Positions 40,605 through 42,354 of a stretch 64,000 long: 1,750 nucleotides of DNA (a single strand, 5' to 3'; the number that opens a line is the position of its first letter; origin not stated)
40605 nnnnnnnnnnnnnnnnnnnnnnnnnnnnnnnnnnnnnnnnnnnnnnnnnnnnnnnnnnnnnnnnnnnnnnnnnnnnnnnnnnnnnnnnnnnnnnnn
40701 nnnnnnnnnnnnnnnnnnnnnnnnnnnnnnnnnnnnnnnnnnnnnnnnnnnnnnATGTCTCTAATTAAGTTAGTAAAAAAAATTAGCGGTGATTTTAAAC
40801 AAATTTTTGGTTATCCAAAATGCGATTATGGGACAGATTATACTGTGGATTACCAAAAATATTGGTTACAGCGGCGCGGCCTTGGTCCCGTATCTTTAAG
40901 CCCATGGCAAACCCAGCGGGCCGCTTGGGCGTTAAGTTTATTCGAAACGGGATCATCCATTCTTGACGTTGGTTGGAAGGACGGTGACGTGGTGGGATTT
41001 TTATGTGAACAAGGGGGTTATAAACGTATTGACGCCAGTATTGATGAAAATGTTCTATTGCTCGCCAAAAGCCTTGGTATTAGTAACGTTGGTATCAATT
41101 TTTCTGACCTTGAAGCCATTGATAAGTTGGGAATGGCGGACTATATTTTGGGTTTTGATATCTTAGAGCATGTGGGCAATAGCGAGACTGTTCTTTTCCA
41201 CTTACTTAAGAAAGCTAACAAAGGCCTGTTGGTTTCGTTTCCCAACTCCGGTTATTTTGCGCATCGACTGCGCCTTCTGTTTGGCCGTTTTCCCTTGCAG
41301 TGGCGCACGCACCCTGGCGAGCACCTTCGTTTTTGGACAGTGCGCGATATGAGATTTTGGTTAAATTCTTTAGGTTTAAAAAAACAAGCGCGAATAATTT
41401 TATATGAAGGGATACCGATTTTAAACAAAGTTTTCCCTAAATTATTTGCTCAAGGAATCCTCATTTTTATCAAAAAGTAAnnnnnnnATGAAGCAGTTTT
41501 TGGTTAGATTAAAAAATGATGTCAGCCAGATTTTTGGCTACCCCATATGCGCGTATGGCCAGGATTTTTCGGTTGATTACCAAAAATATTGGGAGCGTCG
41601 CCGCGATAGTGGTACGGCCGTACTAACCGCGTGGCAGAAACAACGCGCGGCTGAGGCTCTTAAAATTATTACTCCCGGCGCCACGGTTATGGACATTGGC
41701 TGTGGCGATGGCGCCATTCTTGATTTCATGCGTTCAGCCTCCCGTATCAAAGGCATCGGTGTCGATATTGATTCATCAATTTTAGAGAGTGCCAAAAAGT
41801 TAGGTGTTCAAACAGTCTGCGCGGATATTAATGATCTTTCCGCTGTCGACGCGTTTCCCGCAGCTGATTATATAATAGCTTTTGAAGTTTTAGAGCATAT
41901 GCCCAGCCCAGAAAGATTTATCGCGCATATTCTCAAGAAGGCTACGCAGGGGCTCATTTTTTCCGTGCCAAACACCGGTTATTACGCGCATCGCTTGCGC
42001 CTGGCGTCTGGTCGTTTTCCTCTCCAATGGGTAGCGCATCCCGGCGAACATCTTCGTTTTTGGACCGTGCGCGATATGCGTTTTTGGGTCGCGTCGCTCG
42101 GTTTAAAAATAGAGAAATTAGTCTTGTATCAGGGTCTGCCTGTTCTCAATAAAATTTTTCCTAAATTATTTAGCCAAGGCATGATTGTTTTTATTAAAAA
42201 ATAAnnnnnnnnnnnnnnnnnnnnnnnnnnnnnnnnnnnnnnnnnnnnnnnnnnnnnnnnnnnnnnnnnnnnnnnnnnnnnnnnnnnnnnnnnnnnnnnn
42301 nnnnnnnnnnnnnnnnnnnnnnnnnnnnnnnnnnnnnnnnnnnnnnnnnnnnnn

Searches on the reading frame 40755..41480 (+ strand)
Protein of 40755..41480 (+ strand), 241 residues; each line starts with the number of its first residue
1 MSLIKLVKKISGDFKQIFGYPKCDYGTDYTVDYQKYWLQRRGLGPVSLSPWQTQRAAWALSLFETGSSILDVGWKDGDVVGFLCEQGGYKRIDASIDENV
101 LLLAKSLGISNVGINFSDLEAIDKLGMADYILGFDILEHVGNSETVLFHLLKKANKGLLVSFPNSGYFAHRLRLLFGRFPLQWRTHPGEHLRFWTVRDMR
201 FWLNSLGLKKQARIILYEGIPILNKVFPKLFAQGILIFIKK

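Call 52: search_protein_families(library=pfam, proteins=[window:40755-41480:+], max_evalue=0.00001)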
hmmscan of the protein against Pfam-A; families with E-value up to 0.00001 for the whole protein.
window:40755-41480:+ (241 aa): 1 family
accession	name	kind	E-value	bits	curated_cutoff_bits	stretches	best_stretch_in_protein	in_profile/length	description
PF07021.18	MetW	-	1.1e-07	32.1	21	1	60-213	8-165/193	Methionine biosynthesis protein MetW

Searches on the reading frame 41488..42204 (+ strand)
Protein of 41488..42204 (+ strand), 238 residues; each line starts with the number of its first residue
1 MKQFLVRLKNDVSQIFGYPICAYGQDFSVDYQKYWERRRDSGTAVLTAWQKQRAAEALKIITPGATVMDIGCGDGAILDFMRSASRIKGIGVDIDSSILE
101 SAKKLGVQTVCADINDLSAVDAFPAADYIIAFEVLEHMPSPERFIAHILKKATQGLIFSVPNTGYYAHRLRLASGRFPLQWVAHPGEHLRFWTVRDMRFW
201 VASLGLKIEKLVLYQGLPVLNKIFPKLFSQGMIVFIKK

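Call 52: search_protein_families(library=pfam, proteins=[window:41488-42204:+], max_evalue=0.00001)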
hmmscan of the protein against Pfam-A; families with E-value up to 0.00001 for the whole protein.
window:41488-42204:+ (238 aa): 6 families
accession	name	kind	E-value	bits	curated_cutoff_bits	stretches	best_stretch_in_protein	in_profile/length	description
PF13489.12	Methyltransf_23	-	2e-17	63.8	27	1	55-210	14-163/164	Methyltransferase domain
PF07021.18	MetW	-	4.3e-17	62.8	21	1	56-216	6-170/193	Methionine biosynthesis protein MetW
PF08241.18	Methyltransf_11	-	3.2e-10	40.9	21.2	1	69-149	2-84/95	Methyltransferase domain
PF08242.18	Methyltransf_12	-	3.4e-10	41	30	1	68-151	1-91/98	Methyltransferase domain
PF13847.12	Methyltransf_31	-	4.6e-10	39.8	27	1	62-160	2-109/145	Methyltransferase domain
PF13649.12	Methyltransf_25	-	7.7e-10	39.8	27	1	67-148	1-89/97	Methyltransferase domain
